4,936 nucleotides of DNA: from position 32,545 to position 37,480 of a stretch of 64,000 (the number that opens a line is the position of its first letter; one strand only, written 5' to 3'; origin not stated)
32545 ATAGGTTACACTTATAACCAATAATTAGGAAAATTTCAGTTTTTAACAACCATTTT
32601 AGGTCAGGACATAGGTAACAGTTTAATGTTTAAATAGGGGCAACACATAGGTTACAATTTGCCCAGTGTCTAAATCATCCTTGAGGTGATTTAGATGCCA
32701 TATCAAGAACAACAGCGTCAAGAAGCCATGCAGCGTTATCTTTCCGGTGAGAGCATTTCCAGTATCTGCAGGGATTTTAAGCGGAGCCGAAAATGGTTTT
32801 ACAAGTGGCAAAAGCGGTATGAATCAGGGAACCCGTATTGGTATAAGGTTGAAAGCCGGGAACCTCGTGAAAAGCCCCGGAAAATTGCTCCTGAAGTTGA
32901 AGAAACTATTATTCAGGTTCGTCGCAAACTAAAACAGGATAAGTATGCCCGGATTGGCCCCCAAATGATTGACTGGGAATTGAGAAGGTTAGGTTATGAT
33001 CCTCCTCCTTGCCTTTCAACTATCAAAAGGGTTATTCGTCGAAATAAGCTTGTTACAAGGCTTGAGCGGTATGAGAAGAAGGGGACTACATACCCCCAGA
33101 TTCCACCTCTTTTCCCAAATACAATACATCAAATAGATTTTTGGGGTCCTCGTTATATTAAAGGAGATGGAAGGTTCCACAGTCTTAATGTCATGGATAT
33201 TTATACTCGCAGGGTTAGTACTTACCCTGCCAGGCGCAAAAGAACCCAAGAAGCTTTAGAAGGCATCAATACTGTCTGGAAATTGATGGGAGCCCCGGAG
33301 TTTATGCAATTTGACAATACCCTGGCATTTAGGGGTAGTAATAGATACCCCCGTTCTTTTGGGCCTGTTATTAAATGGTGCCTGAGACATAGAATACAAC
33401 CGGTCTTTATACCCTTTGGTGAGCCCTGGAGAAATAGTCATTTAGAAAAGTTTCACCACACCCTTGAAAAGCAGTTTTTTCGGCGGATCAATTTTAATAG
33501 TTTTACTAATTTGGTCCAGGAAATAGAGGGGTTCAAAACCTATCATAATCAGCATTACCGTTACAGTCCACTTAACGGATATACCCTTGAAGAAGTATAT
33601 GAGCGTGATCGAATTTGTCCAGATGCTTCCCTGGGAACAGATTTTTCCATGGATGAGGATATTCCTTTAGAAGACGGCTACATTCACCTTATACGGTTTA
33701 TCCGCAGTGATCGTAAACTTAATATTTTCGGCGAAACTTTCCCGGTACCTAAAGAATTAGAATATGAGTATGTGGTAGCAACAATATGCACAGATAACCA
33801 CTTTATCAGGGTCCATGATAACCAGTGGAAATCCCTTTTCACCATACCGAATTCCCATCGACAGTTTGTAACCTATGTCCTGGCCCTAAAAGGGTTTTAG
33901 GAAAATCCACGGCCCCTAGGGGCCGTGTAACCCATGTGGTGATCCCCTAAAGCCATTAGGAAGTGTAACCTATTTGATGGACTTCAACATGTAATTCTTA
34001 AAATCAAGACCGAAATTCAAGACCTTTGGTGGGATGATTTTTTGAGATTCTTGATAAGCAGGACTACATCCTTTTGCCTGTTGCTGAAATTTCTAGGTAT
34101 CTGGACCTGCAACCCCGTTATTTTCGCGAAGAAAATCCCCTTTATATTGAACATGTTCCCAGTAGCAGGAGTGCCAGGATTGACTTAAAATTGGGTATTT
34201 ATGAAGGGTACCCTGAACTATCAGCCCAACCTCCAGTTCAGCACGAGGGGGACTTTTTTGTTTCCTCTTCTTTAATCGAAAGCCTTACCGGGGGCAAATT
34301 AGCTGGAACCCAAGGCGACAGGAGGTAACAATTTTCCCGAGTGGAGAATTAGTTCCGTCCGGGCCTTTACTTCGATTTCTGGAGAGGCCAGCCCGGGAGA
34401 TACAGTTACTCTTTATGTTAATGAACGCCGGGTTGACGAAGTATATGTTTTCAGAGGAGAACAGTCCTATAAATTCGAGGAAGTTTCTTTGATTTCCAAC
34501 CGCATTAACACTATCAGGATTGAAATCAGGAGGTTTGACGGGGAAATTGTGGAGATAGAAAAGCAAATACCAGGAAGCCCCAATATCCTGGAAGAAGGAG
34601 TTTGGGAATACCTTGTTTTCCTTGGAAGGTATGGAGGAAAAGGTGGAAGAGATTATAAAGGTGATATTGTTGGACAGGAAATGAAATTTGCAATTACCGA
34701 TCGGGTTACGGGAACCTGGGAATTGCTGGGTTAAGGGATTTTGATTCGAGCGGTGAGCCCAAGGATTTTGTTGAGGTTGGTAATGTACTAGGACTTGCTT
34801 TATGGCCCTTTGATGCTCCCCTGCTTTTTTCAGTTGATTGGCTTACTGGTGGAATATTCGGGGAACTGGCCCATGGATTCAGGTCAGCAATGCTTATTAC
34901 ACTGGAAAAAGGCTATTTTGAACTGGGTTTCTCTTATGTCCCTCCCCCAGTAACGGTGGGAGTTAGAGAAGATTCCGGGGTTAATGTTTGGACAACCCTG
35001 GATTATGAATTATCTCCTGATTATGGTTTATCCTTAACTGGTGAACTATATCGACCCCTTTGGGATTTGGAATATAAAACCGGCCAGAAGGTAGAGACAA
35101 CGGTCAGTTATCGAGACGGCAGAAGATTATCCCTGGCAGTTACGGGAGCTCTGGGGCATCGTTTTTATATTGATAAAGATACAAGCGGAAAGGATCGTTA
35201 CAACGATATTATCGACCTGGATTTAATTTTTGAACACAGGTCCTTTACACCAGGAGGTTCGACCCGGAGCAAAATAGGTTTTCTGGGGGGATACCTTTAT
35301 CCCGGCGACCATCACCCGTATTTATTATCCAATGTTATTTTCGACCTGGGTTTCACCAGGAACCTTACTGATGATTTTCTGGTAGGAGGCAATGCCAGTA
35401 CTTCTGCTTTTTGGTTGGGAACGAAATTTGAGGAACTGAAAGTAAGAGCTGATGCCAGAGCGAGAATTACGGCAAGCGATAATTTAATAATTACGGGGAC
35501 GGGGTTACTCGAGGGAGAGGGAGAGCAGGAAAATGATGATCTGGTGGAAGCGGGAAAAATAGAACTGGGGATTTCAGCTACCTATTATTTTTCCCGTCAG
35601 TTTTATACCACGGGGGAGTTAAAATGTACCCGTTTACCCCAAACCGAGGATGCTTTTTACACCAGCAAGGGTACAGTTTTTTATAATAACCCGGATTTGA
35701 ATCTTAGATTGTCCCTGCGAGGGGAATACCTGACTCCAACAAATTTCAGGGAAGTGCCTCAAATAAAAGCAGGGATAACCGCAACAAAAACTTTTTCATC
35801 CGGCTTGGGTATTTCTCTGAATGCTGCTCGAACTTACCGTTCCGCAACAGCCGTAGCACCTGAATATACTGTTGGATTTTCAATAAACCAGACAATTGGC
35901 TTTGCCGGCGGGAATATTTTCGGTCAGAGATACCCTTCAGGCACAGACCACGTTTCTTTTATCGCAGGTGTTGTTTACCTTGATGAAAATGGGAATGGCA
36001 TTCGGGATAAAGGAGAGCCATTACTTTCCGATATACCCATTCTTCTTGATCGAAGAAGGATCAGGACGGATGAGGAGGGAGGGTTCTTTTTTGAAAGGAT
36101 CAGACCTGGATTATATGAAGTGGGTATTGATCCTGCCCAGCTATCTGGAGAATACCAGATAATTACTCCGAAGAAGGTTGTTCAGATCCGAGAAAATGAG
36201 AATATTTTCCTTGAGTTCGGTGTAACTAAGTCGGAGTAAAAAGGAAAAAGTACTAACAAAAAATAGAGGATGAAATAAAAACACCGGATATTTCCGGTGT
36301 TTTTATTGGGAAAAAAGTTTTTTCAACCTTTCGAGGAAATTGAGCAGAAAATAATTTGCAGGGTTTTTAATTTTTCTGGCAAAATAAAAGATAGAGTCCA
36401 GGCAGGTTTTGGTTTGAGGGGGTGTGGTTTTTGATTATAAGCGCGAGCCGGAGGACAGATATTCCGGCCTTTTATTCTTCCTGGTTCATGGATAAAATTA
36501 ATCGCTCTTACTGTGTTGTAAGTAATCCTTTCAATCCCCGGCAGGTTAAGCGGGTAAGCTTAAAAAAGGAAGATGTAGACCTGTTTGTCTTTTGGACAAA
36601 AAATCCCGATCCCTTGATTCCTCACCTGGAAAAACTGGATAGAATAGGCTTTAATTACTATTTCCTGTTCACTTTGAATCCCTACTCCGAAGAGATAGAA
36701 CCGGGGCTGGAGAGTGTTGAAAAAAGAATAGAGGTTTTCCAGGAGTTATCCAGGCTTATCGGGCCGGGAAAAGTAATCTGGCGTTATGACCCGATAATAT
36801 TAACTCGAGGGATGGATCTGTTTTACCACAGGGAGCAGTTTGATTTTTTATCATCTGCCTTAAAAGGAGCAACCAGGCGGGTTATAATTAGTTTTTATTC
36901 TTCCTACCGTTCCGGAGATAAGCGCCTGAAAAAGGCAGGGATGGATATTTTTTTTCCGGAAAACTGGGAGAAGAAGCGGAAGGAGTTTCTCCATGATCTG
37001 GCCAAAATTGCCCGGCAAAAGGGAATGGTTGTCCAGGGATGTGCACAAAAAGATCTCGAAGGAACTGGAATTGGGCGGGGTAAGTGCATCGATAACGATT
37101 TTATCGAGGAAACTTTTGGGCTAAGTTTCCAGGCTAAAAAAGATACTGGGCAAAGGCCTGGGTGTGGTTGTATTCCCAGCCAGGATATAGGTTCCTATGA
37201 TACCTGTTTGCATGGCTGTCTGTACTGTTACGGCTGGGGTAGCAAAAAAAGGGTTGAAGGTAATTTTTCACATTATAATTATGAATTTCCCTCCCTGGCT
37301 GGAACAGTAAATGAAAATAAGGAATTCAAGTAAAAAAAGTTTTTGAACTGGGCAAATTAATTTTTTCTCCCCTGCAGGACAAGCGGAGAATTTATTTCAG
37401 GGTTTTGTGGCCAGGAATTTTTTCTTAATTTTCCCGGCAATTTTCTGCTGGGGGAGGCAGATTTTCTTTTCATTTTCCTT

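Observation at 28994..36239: Candidate regulator-controlled envelope/surface-structure locus, largely inactivated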

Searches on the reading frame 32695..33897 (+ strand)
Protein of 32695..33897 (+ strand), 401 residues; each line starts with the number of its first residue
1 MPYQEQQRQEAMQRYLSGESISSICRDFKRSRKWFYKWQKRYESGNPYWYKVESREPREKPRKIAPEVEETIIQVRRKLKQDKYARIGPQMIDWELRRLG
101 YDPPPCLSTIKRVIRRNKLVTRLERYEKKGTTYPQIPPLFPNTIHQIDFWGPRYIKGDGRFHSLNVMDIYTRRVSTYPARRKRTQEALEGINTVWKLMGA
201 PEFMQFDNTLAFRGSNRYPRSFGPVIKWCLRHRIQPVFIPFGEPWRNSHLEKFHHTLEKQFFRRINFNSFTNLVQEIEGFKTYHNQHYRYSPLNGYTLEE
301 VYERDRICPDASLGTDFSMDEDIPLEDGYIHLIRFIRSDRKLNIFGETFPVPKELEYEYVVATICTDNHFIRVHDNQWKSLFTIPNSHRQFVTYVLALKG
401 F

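Call 13: search_protein_families(library=pfam, max_evalue=0.1, proteins=[window:32695-33897:+])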
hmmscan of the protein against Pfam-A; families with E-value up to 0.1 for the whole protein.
window:32695-33897:+ (401 aa): 11 families
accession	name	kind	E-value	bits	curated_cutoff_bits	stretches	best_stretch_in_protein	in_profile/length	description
PF13384.12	HTH_23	-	5.8e-09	36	24.6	1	4-45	3-45/50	Homeodomain-like domain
PF13518.12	HTH_28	-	3e-07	30.8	25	1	7-45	1-39/52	Helix-turn-helix domain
PF13565.12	HTH_32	-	3.3e-07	31.2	33.7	1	35-113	2-72/73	Homeodomain-like domain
PF13551.12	HTH_29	-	1.5e-06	28.6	28.1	1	8-69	1-63/64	Winged helix-turn helix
PF00665.32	rve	-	1.4e-05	25.7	32.6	1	141-243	4-101/102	Integrase core domain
PF13683.12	rve_3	-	0.00013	22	26.5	1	233-296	2-65/67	Integrase core domain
PF01527.26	HTH_Tnp_1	-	0.0028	18.3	24.1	1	3-50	7-49/75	Transposase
PF01710.22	HTH_Tnp_IS630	-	0.027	15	21.3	1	1-57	1-54/119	Transposase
PF06056.18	Terminase_5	-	0.053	13.9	20.3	0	7-45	2-40/58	Putative ATPase subunit of terminase (gpP-like)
PF13936.12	HTH_38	-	0.066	13.4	27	0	6-32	8-34/44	Helix-turn-helix domain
PF02796.21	HTH_7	-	0.072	13.7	23.8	0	4-37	7-40/45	Helix-turn-helix domain of resolvase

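Call 44: search_protein_families(library=ncbifam, max_evalue=0.1, proteins=[window:32695-33897:+])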
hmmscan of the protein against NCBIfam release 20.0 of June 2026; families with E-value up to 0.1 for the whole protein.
window:32695-33897:+ (401 aa): 4 families
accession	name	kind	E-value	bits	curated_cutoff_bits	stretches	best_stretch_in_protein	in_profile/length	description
NF033577.2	transpos_IS481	equivalog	9.9e-40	136.8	224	1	8-295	2-277/284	IS481 family transposase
NF033516.0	transpos_IS3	equivalog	1.1e-18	67.6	160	1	11-300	93-367/369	IS3 family transposase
NF033546.1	transpos_IS21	equivalog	2.9e-10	40.2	160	1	13-281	3-263/294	IS21 family transposase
NF033545.0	transpos_IS630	equivalog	2.1e-08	34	100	1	8-128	2-119/299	IS630 family transposase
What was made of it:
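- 32503..33989 (+): IS481-like insertion sequence (1487 bp; TG...CA ends; imperfect terminal inverted repeats; 4 left and 3 right sub-terminal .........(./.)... repeats). The intact 401-aa transposase lies at 32695-33900. The 6-bp target duplication is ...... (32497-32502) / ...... (33990-33995). NCBIfam transpos_IS481 136.8 bits, the best family (call 44).
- On IS481 family: transpos_IS481 is the best hit but scores 136.8 bits against a cut-off of 224 (call 44). rve and HTH domains are present (call 13).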

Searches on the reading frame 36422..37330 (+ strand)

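Call 13: search_protein_families(library=pfam, max_evalue=0.1, proteins=[window:36422-37330:+])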
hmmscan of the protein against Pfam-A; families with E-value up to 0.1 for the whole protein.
window:36422-37330:+ (303 aa): 1 family
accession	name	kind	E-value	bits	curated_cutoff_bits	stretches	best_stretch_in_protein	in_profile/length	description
PF08902.16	DUF1848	-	7.9e-98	327.9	30.5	1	5-270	1-261/262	Domain of unknown function (DUF1848)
